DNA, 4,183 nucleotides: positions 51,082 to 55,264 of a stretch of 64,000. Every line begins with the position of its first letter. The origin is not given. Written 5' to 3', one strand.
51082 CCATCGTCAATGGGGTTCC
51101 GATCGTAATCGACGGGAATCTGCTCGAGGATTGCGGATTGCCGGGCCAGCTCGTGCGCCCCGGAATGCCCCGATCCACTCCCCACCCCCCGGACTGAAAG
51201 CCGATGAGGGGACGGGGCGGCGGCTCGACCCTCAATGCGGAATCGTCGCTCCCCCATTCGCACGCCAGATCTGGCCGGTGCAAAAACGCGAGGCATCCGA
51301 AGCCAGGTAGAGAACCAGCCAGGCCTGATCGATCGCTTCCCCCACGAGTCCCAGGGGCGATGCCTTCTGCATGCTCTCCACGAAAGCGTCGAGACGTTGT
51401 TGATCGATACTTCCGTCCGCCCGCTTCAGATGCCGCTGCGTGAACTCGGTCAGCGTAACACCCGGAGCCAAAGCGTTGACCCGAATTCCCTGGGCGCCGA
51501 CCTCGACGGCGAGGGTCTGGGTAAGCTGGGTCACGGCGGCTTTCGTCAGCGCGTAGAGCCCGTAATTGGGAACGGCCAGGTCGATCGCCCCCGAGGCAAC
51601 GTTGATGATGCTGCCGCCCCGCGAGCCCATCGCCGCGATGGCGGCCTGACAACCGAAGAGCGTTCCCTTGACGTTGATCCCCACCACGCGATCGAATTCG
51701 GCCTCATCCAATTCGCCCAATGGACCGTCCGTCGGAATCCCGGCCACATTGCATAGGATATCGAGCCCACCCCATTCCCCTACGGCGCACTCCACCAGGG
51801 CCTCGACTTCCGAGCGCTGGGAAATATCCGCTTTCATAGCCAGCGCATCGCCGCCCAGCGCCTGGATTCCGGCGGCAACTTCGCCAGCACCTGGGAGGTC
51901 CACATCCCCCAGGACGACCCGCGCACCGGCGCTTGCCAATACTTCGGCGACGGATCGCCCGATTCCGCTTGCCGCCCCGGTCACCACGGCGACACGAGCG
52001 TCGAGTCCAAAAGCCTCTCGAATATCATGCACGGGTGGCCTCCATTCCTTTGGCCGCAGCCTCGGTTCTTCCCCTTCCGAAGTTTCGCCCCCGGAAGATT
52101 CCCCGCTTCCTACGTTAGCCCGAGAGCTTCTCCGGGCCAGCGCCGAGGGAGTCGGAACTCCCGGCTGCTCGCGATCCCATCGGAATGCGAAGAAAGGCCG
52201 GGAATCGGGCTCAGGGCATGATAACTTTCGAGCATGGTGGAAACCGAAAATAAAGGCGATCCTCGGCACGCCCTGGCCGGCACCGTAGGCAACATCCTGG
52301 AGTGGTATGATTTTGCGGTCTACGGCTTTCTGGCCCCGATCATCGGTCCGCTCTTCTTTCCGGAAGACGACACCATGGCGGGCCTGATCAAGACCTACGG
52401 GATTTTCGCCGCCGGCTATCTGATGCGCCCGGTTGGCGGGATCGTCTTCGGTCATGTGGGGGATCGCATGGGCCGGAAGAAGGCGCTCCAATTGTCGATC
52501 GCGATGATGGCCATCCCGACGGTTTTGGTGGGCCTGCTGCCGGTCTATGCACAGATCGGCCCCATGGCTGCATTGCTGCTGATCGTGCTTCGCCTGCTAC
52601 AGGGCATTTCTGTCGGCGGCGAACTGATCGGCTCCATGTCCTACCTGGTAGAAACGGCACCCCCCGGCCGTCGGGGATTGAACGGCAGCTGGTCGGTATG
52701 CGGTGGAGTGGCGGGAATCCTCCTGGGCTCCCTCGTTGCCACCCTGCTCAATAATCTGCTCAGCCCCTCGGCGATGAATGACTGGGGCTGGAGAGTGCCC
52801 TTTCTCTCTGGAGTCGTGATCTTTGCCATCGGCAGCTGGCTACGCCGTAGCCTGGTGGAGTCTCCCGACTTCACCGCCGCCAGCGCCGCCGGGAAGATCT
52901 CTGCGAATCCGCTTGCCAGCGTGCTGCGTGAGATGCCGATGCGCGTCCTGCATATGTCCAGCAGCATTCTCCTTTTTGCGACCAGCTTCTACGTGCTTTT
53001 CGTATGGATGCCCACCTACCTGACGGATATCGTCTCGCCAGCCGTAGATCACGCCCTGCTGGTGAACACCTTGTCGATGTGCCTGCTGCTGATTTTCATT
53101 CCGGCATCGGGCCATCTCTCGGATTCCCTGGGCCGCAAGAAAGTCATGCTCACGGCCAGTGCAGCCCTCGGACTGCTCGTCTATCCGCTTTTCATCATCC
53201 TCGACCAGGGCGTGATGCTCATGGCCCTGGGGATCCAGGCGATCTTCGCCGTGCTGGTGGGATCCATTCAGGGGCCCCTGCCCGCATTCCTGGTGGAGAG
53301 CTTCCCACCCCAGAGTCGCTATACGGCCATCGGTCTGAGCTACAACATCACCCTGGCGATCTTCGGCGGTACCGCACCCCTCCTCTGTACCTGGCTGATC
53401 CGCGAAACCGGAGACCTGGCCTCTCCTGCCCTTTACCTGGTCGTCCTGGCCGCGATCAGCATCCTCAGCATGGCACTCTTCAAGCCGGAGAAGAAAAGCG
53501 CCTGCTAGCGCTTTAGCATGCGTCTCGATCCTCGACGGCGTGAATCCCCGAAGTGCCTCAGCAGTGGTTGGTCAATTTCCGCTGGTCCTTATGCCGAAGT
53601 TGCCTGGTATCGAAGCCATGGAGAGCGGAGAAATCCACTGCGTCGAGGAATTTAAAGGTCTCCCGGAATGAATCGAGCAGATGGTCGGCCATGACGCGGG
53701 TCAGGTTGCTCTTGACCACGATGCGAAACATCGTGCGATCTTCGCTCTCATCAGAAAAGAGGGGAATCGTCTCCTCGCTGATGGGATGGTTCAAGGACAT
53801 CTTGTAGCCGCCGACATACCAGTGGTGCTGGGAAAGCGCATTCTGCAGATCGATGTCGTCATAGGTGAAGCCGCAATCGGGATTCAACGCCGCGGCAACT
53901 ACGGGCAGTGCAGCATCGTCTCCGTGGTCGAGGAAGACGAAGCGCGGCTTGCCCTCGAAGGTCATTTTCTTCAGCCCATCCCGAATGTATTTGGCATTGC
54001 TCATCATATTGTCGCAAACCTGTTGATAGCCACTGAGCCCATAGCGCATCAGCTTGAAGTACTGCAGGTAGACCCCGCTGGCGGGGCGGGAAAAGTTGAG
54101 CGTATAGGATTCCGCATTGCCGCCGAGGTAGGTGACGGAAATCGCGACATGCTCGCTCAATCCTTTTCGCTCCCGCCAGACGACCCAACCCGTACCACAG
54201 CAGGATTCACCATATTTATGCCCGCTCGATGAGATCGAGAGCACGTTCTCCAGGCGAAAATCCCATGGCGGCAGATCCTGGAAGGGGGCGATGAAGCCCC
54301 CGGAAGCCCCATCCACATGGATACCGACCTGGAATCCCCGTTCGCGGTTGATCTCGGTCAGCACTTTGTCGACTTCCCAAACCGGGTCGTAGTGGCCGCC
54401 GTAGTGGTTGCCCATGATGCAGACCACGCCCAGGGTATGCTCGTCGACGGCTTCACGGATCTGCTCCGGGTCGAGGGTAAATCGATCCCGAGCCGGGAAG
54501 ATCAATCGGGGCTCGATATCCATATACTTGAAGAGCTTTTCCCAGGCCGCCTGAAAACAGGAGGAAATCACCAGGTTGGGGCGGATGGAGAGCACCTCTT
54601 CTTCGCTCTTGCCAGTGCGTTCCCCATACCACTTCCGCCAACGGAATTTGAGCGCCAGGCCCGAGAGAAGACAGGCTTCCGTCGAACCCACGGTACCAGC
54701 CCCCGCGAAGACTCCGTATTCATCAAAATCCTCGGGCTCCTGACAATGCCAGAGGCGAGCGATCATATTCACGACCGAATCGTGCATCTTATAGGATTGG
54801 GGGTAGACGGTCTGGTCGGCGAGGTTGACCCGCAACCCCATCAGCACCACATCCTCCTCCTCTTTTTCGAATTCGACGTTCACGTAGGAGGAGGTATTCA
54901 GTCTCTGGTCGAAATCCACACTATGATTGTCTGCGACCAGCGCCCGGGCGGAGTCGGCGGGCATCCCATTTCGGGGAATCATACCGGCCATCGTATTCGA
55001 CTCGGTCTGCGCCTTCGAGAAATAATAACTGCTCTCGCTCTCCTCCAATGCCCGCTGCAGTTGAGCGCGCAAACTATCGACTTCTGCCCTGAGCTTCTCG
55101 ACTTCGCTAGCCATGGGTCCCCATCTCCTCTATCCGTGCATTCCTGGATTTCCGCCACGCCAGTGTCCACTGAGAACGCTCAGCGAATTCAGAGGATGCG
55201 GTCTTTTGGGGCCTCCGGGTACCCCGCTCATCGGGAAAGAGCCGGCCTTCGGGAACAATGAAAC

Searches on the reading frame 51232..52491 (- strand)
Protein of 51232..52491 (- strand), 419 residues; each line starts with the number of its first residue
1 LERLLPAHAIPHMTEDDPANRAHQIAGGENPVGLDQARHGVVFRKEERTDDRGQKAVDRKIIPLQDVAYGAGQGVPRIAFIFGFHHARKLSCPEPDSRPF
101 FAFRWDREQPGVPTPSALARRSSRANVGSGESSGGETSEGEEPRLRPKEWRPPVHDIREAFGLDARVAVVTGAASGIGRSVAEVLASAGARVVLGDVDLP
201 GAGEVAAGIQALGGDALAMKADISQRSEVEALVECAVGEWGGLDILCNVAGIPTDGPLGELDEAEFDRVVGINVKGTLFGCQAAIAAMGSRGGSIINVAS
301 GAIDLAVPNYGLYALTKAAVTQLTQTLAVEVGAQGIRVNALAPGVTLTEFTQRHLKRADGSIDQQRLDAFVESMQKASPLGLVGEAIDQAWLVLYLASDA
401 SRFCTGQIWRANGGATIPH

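Call 90: search_protein_families(library=pfam, proteins=[window:51232-52491:-], max_evalue=0.0001)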
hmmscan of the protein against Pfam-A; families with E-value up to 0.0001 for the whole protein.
window:51232-52491:- (419 aa): 4 families
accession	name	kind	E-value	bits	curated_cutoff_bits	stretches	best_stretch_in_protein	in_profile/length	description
PF13561.12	adh_short_C2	-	1.4e-55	188.9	27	1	172-416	1-236/236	Enoyl-(Acyl carrier protein) reductase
PF00106.31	adh_short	-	1.1e-50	172.2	26.6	1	166-354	1-190/195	short chain dehydrogenase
PF08659.16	KR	-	1.3e-09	38.7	22.6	1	169-278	4-117/180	KR domain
PF23441.1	SDR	-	2.5e-05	24.2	27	1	243-415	91-255/258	SDR-like rossmann domain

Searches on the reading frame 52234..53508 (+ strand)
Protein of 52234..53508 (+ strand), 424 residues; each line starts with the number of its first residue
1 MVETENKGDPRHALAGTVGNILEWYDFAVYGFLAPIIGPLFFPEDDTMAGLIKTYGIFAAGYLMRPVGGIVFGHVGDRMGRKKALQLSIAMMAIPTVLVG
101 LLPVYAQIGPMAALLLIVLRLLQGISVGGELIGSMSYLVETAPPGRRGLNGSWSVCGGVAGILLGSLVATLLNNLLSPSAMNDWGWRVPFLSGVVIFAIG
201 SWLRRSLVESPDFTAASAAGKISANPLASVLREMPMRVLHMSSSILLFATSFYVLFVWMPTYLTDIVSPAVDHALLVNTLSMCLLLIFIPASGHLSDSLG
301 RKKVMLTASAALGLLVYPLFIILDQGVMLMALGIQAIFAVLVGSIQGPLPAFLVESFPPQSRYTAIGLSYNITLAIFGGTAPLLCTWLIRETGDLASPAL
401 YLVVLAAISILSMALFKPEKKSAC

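Call 90: search_protein_families(library=pfam, proteins=[window:52234-53508:+], max_evalue=0.0001)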
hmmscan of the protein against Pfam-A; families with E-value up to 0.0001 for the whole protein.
window:52234-53508:+ (424 aa): 2 families
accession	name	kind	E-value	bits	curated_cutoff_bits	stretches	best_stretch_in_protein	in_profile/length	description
PF00083.30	Sugar_tr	-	4.1e-30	105.5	22.3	2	17-216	6-200/452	Sugar (and other) transporter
PF07690.21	MFS_1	-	5.3e-28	98.4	33.4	2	30-264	12-230/347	Major Facilitator Superfamily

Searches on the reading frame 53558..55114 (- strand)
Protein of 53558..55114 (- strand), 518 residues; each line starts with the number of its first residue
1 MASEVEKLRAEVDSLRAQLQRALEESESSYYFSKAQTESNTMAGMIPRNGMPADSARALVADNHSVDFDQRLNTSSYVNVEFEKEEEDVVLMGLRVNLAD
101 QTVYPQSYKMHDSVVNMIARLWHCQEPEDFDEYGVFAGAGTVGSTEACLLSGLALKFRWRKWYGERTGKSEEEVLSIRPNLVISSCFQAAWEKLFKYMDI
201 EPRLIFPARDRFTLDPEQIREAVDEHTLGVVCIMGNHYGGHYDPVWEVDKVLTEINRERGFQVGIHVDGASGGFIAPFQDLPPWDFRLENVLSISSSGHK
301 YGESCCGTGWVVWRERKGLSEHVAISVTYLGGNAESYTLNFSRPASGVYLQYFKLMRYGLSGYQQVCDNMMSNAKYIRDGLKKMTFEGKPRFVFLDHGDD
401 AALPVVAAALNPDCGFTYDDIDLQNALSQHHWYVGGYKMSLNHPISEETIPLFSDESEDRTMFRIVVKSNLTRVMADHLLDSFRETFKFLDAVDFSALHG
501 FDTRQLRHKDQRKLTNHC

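Call 90: search_protein_families(library=pfam, proteins=[window:53558-55114:-], max_evalue=0.0001)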
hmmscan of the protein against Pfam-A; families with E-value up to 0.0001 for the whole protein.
window:53558-55114:- (518 aa): 1 family
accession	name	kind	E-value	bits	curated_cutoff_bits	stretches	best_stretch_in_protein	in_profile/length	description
PF00282.25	Pyridoxal_deC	-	2e-46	158.9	27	1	98-384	68-356/375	Pyridoxal-dependent decarboxylase conserved domain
